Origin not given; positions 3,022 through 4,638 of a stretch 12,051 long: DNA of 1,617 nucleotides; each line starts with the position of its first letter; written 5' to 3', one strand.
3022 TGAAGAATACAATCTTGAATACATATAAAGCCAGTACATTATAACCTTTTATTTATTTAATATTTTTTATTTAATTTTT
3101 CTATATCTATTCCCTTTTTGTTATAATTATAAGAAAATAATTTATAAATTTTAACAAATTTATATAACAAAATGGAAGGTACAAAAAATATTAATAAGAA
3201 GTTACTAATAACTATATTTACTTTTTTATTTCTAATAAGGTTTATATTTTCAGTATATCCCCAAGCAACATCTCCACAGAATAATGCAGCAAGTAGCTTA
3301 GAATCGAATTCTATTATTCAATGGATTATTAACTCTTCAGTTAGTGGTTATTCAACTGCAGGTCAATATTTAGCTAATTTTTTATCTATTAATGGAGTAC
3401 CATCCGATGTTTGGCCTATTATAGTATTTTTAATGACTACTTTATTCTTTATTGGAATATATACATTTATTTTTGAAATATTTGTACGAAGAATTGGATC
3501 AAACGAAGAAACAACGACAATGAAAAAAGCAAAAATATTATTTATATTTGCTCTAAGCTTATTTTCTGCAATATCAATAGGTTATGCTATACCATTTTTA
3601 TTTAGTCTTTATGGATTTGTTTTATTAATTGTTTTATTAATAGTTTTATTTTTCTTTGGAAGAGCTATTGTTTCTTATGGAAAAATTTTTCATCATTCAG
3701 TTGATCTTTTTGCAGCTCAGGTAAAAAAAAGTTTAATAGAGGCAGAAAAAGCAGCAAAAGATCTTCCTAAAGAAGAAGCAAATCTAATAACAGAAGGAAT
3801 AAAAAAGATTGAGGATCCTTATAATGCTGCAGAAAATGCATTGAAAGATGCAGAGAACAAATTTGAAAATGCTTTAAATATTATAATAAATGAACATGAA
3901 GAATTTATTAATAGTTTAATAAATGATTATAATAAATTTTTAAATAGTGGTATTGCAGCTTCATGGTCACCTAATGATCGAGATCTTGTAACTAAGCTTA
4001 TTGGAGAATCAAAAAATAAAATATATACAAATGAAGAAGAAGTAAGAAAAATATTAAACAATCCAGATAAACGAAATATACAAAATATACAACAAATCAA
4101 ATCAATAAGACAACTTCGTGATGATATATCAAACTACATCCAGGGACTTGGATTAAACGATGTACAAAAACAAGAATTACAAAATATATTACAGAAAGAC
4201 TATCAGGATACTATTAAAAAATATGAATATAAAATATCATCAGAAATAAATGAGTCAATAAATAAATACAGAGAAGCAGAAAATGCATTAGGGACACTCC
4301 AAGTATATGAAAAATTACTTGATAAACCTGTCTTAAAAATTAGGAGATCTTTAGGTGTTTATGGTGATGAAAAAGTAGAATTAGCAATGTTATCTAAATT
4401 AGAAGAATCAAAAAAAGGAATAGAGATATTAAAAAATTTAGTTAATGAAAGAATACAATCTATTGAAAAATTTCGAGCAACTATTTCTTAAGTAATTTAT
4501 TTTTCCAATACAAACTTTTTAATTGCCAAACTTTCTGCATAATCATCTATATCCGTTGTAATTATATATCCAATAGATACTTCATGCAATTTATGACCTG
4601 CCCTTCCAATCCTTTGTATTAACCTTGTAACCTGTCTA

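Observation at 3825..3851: Exact 27-nt inverted repeat shared by the second membrane protein and the NTase-HEPN gene, inside a collinear ~60-aa similarity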

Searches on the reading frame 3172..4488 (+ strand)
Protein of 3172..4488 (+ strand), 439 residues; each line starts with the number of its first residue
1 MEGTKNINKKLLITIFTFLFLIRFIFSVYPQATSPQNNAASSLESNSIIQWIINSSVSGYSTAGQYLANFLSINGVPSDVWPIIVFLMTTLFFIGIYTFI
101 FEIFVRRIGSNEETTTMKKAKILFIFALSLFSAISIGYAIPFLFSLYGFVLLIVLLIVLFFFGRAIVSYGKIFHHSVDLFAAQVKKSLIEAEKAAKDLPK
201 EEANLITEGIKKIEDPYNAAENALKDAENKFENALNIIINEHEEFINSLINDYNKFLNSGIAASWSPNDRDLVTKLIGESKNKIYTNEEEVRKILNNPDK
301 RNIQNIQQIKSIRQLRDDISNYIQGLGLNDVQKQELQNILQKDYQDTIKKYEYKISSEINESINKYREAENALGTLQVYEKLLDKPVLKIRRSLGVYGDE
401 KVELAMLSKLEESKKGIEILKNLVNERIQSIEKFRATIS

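Call 8: search_protein_families(library=pfam, proteins=[window:3172-4488:+], max_evalue=0.01)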
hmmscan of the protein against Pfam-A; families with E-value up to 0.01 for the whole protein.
window:3172-4488:+ (439 aa): 1 family
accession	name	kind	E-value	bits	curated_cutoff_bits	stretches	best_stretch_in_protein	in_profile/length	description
PF04048.20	Sec8_N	-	0.0019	18.5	26.8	1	223-320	44-140/142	Exocyst complex component Sec8 N-terminal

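Call 12: find_homologous_proteins(query=window:3172-4488:+)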
Query window:3172-4488:+ (439 aa): 90 proteins with E <= 0.001 among 8000 candidates.
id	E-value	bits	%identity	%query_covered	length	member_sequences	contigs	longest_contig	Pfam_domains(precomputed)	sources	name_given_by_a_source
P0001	1.5e-276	934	100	100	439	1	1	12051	-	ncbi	ncbi:MAG: hypothetical protein RXN79_02155 [Candidatus Nanopusillus sp.]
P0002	5.1e-169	580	71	99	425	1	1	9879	-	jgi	-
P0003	4.8e-168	577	71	99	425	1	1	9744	-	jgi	-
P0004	3.0e-167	575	70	99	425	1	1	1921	-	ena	-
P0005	3.2e-166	571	70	99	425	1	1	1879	-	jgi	-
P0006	5.0e-166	571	70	99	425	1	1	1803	-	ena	-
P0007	1.1e-160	553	70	96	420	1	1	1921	-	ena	-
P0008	2.0e-142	493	62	97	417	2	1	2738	-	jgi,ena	-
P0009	1.3e-137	477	60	99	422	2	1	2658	-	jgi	-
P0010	5.4e-124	432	54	98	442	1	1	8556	-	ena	-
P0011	1.4e-122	427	54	99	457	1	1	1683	-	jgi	-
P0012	4.4e-122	426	54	99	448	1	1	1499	-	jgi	-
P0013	2.2e-118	414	54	99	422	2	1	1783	-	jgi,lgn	jgi:hypothetical protein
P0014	2.7e-118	413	55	98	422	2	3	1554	-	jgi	-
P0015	2.6e-117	410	54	99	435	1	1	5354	-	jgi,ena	jgi:hypothetical protein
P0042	2.3e-101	358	51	99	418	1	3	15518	-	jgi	-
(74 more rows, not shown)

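Call 16: find_encoding_contigs(protein=P0002, flank=10000, max_places=4)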
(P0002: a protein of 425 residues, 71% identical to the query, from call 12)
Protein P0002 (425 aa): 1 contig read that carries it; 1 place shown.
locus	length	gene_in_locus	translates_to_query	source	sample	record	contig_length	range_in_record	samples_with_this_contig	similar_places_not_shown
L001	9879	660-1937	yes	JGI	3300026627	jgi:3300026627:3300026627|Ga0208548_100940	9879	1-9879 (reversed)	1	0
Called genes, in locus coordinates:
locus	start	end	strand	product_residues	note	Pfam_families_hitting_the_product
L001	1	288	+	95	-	?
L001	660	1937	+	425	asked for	-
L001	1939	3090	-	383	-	PF00270:DEAD, PF04851:ResIII, PF00271:Helicase_C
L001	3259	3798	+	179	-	-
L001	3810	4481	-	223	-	PF00149:Metallophos, PF12850:Metallophos_2 (weak)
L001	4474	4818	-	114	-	PF01247:Ribosomal_L35Ae, PF01782:RimM (faint)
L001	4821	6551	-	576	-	PF18765:Polbeta (weak)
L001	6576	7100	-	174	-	PF11969:DcpS_C, PF01230:HIT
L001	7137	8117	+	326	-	-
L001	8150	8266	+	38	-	-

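Call 17: find_encoding_contigs(protein=P0003, flank=10000, max_places=4)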
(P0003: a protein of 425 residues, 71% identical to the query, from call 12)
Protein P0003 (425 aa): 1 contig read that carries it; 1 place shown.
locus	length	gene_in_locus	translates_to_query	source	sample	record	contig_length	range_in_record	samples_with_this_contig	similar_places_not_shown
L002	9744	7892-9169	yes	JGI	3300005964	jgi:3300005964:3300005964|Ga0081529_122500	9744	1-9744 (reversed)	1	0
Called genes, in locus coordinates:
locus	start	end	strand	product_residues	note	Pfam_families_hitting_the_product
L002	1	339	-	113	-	?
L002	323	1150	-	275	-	PF06023:Csa1, PF08696:Dna2, PF12705:PDDEXK_1, PF01930:Cas_Cas4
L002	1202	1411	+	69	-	PF13459:Fer4_15, PF13370:Fer4_13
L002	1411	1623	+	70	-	PF00037:Fer4 (faint), PF13459:Fer4_15, PF13370:Fer4_13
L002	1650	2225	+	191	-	-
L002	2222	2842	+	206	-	-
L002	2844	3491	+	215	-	-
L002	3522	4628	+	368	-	PF00571:CBS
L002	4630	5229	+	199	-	PF21266:S1_RRP4 (weak), PF00013:KH_1 (weak), PF15985:KH_6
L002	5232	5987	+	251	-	PF01138:RNase_PH, PF03725:RNase_PH_C (weak)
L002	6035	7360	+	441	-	-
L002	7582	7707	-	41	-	-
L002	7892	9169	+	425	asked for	-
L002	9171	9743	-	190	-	?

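Call 27: find_related_loci(query=A1, collection=genome_contigs, flank=10000)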
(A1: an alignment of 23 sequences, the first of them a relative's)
Query A1 (439 aa) in genome_contigs; peptide patterns used: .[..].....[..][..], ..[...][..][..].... (x = any residue, [..] = any of these).
115 stretches matched a pattern; 4 encode a relative of the query (tblastn E <= 1e-3); 4 distinct loci.
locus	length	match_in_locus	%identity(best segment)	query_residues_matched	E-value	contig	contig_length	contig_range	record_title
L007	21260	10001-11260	52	1-433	2e-118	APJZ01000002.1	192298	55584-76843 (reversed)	Candidatus Nanobsidianus stetteri Nst1_C2, whole genome shotgun sequence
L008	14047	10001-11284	47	1-433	5e-100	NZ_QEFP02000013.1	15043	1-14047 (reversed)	Candidatus Nanobsidianus stetteri isolate SCGC AB-777_F03 Ga0188911_111, whole genome shotgun sequence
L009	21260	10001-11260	45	1-429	1e-95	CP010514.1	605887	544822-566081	Candidatus Nanopusillus acidilobi strain 7A, complete genome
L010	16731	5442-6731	46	1-436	2e-91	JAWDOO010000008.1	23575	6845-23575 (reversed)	MAG: Candidatus Nanopusillus sp. isolate RHS.bin.5 NODE_84_length_23575_cov_20.513, whole genome shotgun sequence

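Call 30: predict_structure(alignment_id=A1)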
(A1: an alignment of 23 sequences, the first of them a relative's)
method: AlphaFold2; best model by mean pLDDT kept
length: 439 residues; sequences in the alignment: 23
mean_pLDDT: 69.2   pTM: 0.51
mean pLDDT of the five models: 69.2, 67.4, 62.2, 60.0, 59.1
residues with pLDDT >= 90: 123; 70-90: 96; 50-70: 112; < 50: 108
segments of 3 or more residues with pLDDT < 50: 1-5, 9-12, 16-61, 70-76, 109-111, 167-188, 190-197, 393-397
pLDDT, mean of each block of 10 residues (from residue 1): 46 48 35 29 35 41 50 51 62 61 49 54 57 58 66 71 51 42 45 50 77 92 94 92 93 91 88 91 88 76 67 92 93 94 94 91 95 90 63 51 79 86 88 82
secondary structure, 60 per line:
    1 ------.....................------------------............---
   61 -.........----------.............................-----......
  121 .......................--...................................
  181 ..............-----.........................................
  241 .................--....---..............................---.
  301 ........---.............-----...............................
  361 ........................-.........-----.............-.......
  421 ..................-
elements in order: H7-27 H46-57 H62-70 H81-109 H115-143 H146-194 H200-257 H260-263 H267-296 H300-308 H312-324 H330-384 H386-394 H400-412 H414-438

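Call 32: fold_search(model_id=the predicted structure, library=pdb)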
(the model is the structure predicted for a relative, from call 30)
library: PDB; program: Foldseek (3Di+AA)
matches with E <= 10: 520; with E <= 0.001: 0
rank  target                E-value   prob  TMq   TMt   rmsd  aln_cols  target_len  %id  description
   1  8otz_Co               1.1e-02  0.75  0.14  0.16  51.5       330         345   12  48-nm repeat of the native axonemal doublet microtubule from bovine sperm (released 2023-11-22)
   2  8iyj_R4               2.1e-02  0.47  0.11  0.13  52.3       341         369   14  Cryo-EM structure of the 48-nm repeat doublet microtubule from mouse sperm (released 2023-07-05)
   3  9j3d_A                4.9e-02  0.66  0.15  0.16  36.9       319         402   11  Cryo-EM structure of TMexCD1-TOprJ1 (released 2025-08-13)
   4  8d9p                  5.2e-02  0.93  0.16  0.32  27.7       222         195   13  De Novo Photosynthetic Reaction Center Protein Equipped with Heme B and Mn(II) cations (released 2022-09-28)
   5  7rro_A3               7.7e-02  0.41  0.14  0.17  50.6       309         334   11  Structure of the 48-nm repeat doublet microtubule from bovine tracheal cilia (released 2021-10-27)
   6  8snb_8S               1.0e-01  0.33  0.13  0.17  39.2       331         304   10  atomic model of sea urchin sperm doublet microtubule (48-nm periodicity) (released 2023-06-28)
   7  8to0_L                1.1e-01  0.28  0.13  0.15  50.5       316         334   11  48-nm repeating structure of doublets from mouse sperm flagella (released 2023-11-01)
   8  8iyj_B1               1.2e-01  0.25  0.12  0.13  52.4       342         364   12  Cryo-EM structure of the 48-nm repeat doublet microtubule from mouse sperm (released 2023-07-05)
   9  6z0c_D                1.3e-01  0.35  0.11  0.20  28.7       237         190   13  Structure of in silico modelled artificial Maquette-3 protein (released 2021-03-17)
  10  9cpc_3T               1.4e-01  0.51  0.17  0.18  63.2       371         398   11  Atomic model of porcine brain ventricles cilia doublet microtubule (48-nm periodicity) (released 2024-10-23)
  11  5azs_A                1.4e-01  0.51  0.16  0.16  36.6       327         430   10  Crystal structure of a membrane protein from Pseudomonas aeruginosa (released 2016-06-08)
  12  8otz_EP               1.4e-01  0.44  0.16  0.18  55.0       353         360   11  48-nm repeat of the native axonemal doublet microtubule from bovine sperm (released 2023-11-22)
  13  5azs_C                1.6e-01  0.47  0.16  0.16  36.6       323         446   11  Crystal structure of a membrane protein from Pseudomonas aeruginosa (released 2016-06-08)
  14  8iyj_C1               1.6e-01  0.18  0.12  0.12  65.5       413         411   12  Cryo-EM structure of the 48-nm repeat doublet microtubule from mouse sperm (released 2023-07-05)
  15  4phq_D                1.7e-01  0.72  0.18  0.25  25.8       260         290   16  ClyA CC6/264 ox (6-303) (released 2014-09-24)
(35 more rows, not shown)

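Call 33: find_encoding_contigs(protein=P0009, flank=10000, max_places=3)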
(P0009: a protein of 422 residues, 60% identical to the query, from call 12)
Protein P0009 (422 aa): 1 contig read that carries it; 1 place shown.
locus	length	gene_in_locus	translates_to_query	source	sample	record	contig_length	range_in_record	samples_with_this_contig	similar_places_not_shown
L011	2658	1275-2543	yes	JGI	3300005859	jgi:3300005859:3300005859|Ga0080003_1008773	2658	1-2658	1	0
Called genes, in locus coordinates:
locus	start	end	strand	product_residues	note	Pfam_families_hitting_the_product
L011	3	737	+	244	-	?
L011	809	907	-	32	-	-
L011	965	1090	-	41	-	-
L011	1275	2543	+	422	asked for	-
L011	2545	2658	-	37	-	?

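Call 34: find_encoding_contigs(protein=P0042, flank=10000, max_places=3)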
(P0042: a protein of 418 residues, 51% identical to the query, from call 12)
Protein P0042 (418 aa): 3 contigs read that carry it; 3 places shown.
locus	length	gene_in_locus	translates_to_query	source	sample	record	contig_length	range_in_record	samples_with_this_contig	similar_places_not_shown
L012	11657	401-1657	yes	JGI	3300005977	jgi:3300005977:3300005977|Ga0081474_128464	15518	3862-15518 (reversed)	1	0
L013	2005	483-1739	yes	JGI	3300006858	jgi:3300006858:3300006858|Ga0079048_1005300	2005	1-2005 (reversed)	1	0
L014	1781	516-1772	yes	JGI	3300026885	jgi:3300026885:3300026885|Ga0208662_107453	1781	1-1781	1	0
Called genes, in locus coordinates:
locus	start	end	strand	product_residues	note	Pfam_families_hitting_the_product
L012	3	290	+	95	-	?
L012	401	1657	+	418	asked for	-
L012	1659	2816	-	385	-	PF00270:DEAD, PF04851:ResIII, PF00271:Helicase_C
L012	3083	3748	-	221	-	PF00149:Metallophos, PF12850:Metallophos_2 (faint)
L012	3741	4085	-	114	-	PF01247:Ribosomal_L35Ae, PF01782:RimM (faint)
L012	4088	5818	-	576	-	PF18765:Polbeta (weak)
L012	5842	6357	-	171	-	PF11969:DcpS_C, PF01230:HIT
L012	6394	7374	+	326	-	PF01699:Na_Ca_ex (weak)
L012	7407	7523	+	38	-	-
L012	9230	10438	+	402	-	PF01702:TGT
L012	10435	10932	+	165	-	-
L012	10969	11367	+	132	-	PF00203:Ribosomal_S19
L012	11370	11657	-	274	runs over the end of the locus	PF00482:T2SSF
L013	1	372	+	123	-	?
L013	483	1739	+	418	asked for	-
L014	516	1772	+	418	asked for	-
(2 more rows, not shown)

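Call 44: search_solved_structures(query=A1, max_evalue=1)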
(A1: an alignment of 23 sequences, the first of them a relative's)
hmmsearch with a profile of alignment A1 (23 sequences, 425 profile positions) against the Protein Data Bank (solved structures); distinct sequences matched with E-value up to 1: 40.
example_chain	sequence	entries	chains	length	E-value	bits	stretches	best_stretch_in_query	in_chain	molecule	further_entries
6e6a_B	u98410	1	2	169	0.0032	19.9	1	209-333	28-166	Inclusion membrane protein A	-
6e7e_A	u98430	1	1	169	0.0046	19.4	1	209-333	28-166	Inclusion membrane protein A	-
2nrj_A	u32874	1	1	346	0.043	16.2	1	251-358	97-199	Hbl B protein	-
7tbi_M1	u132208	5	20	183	0.072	15.5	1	185-329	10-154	Nsp1 | NUP62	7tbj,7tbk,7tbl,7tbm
5cws_C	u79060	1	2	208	0.099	15.1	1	185-330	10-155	Nucleoporin NSP1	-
9ugr_A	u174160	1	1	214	0.15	14.5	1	245-423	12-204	Syn-F4-Link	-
6kos_A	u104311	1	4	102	0.16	14.3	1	277-365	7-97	SUWA (Super WA20)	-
29sb_A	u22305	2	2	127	0.17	14.3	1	180-253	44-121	KABLE2.5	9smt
1ls4_A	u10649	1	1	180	0.17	14.2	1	209-351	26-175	Apolipophorin-III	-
8fjg_A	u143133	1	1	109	0.19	14.1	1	182-271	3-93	H12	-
4tql_A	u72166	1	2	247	0.25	13.7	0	189-347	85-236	Three helix bundle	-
1aep_A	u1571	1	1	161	0.26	13.7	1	210-351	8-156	APOLIPOPHORIN III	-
9exk_A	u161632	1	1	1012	0.26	13.7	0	209-292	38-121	De novo designed protein K12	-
3vjf_A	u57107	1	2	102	0.29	13.5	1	276-365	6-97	WA20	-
4xa6_A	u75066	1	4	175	0.36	13.2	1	229-332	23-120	Gp7-MYH7(1777-1855)-EB1 chimera protein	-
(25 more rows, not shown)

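Call 53: find_encoding_contigs(protein=P0008, flank=5000, max_places=3)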
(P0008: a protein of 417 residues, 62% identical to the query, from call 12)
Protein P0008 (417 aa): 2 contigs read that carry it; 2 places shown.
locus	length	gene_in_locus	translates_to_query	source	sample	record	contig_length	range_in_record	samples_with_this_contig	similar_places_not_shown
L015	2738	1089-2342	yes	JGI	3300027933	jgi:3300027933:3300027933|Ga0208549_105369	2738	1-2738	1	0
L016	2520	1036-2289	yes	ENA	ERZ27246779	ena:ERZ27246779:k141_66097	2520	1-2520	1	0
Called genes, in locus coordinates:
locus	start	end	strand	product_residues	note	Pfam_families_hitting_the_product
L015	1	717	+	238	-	?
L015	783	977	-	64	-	-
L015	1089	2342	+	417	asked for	-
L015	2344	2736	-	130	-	?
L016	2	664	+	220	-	?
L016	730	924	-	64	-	-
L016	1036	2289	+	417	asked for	-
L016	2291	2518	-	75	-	?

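Call 54: find_encoding_contigs(protein=P0001, flank=10000, max_places=5)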
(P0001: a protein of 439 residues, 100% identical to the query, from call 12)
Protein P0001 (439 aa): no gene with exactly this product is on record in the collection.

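Call 64: search_protein_families(library=ncbifam, proteins=[window:3172-4488:+], max_evalue=0.01)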
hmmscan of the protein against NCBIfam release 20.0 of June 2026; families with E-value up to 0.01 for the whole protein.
window:3172-4488:+ (439 aa): 0 families

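Call 65: search_protein_families(library=padloc, proteins=[window:3172-4488:+], max_evalue=0.01)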
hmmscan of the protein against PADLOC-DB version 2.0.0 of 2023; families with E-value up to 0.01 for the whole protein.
window:3172-4488:+ (439 aa): 0 families
